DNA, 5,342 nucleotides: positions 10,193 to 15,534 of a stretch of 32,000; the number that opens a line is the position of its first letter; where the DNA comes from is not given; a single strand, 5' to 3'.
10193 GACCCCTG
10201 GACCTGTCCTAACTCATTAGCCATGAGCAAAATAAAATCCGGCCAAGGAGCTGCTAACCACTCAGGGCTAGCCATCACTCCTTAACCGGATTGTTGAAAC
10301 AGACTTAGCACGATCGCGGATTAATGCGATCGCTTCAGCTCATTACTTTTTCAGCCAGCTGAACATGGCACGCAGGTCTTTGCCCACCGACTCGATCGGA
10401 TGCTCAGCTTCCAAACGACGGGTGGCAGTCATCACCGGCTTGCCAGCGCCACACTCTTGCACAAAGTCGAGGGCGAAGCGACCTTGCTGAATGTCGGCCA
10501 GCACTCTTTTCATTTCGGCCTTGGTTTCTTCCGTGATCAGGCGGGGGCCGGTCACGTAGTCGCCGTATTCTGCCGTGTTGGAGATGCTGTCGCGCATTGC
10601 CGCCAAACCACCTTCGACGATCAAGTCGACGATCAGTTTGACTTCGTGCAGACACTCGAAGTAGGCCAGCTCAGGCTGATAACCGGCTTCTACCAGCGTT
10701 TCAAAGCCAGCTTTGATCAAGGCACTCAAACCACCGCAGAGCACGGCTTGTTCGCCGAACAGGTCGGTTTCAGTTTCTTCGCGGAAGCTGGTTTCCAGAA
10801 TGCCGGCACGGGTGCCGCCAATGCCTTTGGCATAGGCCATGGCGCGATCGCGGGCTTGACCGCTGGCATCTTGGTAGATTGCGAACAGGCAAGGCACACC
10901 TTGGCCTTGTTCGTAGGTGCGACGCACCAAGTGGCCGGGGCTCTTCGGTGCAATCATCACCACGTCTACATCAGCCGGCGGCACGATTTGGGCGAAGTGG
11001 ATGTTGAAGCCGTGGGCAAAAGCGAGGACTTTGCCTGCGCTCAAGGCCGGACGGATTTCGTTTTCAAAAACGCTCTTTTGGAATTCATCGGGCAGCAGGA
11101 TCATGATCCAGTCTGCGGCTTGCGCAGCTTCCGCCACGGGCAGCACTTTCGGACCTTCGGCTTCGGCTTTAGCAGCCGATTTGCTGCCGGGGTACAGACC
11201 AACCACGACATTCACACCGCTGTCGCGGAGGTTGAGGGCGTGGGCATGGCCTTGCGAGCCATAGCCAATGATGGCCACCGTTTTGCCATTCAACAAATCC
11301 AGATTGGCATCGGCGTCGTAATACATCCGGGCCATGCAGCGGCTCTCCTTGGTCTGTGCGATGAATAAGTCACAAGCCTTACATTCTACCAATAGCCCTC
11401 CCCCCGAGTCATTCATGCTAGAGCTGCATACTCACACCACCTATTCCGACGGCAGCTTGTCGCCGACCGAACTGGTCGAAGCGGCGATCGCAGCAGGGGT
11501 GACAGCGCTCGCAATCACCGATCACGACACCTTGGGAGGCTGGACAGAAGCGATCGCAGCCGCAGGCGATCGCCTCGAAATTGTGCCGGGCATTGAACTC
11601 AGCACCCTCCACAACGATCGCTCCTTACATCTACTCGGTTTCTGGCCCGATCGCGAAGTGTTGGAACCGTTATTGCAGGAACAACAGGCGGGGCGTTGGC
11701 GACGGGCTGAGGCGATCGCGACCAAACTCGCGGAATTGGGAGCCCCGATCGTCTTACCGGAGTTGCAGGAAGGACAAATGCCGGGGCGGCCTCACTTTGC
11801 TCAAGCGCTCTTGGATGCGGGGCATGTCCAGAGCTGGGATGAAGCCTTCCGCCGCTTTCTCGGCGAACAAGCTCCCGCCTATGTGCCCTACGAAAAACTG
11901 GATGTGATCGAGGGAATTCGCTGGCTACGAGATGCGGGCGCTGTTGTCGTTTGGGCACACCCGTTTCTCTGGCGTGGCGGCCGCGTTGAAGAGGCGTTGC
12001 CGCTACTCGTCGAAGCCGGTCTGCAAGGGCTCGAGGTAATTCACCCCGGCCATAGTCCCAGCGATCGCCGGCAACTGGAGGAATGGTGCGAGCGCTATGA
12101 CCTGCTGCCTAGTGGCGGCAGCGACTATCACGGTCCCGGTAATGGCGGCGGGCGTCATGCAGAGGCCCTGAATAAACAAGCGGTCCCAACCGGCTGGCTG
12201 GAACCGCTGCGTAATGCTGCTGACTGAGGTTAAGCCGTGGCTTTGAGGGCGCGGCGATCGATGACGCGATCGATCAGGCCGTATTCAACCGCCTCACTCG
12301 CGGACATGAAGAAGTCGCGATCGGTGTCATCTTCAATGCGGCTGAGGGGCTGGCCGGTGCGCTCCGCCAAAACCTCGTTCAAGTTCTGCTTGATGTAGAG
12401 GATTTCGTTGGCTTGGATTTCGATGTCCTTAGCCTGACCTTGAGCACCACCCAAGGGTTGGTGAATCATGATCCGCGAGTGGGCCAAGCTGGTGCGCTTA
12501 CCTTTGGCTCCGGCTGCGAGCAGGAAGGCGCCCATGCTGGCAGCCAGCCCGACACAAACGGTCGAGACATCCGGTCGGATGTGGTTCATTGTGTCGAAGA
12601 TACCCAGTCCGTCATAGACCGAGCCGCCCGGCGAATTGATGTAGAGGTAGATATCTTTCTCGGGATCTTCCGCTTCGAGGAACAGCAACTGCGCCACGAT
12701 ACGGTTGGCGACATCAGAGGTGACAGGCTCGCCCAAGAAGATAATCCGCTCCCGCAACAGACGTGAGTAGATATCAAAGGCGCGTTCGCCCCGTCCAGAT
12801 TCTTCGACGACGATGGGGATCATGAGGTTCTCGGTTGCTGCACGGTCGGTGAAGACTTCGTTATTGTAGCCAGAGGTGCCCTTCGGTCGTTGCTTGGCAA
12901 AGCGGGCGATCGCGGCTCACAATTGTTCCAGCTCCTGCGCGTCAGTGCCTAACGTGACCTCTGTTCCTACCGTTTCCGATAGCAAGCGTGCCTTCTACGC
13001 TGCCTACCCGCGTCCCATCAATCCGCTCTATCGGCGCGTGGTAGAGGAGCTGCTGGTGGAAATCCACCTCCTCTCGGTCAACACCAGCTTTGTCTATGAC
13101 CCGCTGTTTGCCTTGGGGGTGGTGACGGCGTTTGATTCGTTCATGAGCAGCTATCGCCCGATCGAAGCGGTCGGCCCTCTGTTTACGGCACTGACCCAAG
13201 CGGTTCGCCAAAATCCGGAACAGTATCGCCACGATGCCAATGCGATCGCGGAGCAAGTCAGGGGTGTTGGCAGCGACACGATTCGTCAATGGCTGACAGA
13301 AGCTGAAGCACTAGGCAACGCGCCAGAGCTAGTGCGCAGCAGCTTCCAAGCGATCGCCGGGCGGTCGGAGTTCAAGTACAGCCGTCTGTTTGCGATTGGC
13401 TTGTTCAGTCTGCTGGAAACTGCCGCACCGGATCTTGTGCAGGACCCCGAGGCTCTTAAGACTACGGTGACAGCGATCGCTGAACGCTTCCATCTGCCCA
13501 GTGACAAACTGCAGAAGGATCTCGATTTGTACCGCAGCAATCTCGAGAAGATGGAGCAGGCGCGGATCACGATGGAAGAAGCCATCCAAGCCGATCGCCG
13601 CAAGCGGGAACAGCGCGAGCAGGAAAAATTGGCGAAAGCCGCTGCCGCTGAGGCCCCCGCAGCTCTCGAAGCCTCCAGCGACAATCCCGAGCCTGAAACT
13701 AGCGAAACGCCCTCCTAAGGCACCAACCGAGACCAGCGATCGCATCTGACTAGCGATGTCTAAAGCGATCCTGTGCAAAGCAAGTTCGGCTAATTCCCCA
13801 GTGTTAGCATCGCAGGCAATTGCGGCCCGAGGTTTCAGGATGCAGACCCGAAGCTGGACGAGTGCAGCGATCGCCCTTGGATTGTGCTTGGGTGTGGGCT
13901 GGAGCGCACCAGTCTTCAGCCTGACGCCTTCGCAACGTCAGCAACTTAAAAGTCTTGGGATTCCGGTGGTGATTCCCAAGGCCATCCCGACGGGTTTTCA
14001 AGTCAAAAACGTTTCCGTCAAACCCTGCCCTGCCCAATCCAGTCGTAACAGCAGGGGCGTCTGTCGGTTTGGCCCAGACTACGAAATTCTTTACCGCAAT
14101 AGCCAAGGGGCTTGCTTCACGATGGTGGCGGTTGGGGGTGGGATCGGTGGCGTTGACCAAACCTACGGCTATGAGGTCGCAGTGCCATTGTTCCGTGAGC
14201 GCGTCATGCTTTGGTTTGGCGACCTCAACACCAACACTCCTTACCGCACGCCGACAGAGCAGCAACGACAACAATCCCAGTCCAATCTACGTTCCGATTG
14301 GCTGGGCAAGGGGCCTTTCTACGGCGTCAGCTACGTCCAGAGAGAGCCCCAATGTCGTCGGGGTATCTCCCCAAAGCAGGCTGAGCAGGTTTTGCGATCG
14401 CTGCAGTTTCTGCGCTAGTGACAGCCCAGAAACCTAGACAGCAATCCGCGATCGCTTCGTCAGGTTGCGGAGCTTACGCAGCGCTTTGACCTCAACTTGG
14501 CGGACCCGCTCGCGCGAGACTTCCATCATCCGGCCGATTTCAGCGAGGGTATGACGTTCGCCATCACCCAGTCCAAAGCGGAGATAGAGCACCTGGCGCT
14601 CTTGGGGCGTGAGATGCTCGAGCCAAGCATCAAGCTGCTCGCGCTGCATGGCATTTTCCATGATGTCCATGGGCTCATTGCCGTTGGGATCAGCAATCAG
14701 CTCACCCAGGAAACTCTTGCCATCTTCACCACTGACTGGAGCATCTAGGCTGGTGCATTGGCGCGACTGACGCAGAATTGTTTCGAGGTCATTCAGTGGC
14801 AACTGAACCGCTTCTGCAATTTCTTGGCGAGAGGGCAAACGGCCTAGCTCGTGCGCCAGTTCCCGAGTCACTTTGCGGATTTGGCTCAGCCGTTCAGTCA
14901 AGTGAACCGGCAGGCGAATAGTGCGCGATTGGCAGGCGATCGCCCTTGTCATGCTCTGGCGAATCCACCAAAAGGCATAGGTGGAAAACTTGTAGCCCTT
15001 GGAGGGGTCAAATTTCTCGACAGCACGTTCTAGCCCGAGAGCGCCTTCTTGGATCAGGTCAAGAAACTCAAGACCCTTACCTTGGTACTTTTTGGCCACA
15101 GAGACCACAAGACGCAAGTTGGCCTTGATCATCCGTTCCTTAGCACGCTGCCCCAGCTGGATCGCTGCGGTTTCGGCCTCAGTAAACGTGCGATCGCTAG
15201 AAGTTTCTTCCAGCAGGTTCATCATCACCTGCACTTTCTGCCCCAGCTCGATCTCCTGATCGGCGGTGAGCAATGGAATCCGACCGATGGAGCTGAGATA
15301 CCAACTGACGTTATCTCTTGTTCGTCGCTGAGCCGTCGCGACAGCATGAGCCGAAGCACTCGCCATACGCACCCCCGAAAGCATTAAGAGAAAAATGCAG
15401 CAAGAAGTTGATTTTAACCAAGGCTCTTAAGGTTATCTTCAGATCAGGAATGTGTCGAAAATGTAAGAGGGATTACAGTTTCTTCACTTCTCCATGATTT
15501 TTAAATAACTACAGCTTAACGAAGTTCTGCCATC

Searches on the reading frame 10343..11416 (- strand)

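Call 35: search_protein_families(library=pfam, proteins=[window:10343-11416:-], max_evalue=0.001)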
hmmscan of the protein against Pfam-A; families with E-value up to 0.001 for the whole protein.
window:10343-11416:- (357 aa): 5 families
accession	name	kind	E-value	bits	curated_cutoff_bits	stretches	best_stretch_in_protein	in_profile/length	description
PF07991.19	KARI_N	-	7.7e-79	263.5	20.6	1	42-205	2-165/165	Acetohydroxy acid isomeroreductase, NADPH-binding domain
PF01450.25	KARI_C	-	8.3e-63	211.4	29.1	1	211-354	1-144/144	Ketol-acid reductoisomerase, C-terminal domain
PF03807.23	F420_oxidored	-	5.2e-08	33.8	21.6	1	46-130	1-87/94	NADP oxidoreductase coenzyme F420-dependent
PF02826.25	2-Hacid_dh_C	-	1.2e-06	28.5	25.1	1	35-110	27-101/178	D-isomer specific 2-hydroxyacid dehydrogenase, NAD binding domain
PF03446.21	NAD_binding_2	-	0.00076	20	21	0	46-131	1-89/161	NAD binding domain of 6-phosphogluconate dehydrogenase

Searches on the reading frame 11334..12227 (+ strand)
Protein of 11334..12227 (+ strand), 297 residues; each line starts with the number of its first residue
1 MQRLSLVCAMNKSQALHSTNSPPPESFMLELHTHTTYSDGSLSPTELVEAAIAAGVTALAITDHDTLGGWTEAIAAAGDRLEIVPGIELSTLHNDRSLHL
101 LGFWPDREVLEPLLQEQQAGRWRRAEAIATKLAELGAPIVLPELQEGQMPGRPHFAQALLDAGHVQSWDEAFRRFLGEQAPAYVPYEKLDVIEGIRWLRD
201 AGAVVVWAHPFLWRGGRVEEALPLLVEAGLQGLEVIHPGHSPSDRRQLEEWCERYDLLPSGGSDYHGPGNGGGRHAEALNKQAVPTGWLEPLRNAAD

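Call 35: search_protein_families(library=pfam, proteins=[window:11334-12227:+], max_evalue=0.001)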
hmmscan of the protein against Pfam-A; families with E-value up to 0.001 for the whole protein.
window:11334-12227:+ (297 aa): 1 family
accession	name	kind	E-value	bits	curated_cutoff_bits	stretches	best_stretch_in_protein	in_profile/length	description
PF02811.25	PHP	-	1.7e-11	45.2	26.4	1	30-100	1-75/164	PHP domain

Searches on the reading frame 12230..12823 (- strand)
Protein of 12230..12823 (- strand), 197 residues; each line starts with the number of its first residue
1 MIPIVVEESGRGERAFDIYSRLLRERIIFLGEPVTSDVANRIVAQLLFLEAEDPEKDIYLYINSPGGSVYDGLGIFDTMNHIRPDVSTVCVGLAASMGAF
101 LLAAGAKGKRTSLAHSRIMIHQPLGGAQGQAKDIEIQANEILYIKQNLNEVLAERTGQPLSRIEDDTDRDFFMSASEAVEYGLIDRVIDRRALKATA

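Call 35: search_protein_families(library=pfam, proteins=[window:12230-12823:-], max_evalue=0.001)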
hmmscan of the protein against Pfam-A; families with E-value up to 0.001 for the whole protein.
window:12230-12823:- (197 aa): 1 family
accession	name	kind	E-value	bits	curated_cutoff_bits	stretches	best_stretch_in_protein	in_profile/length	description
PF00574.28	CLP_protease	-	2.6e-87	291.9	20.2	1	11-190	2-181/182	Clp protease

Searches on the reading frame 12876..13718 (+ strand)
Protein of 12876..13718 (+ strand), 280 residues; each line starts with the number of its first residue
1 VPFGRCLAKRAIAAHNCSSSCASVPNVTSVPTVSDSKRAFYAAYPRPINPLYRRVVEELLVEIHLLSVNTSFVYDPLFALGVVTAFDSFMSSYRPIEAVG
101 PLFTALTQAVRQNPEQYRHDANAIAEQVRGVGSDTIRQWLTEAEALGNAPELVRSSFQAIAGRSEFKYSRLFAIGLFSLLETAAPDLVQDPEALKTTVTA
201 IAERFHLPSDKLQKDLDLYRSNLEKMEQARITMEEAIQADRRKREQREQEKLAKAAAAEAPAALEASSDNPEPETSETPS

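Call 35: search_protein_families(library=pfam, proteins=[window:12876-13718:+], max_evalue=0.001)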
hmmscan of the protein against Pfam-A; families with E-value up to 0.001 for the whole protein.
window:12876-13718:+ (280 aa): 1 family
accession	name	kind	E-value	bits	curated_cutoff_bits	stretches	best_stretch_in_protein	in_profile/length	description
PF11264.13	ThylakoidFormat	-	3.5e-86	288.8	27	1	32-248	1-216/216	Thylakoid formation protein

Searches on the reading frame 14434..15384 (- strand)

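Call 35: search_protein_families(library=pfam, proteins=[window:14434-15384:-], max_evalue=0.001)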
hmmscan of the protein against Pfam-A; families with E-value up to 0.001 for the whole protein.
window:14434-15384:- (316 aa): 5 families
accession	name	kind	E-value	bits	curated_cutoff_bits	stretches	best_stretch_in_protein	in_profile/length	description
PF04542.20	Sigma70_r2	-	1.4e-23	82.9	24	1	85-155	1-71/71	Sigma-70 region 2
PF04545.22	Sigma70_r4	-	2.2e-20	72.3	24.1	1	254-307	1-50/50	Sigma-70, region 4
PF04539.22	Sigma70_r3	-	6.3e-19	68.3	25.3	1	164-240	1-76/78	Sigma-70 region 3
PF00140.25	Sigma70_r1_2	-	2.5e-11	43.8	22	1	24-54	1-31/34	Sigma-70 factor, region 1.2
PF08281.18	Sigma70_r4_2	-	0.00011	22.3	25.7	0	249-296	2-45/54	Sigma-70, region 4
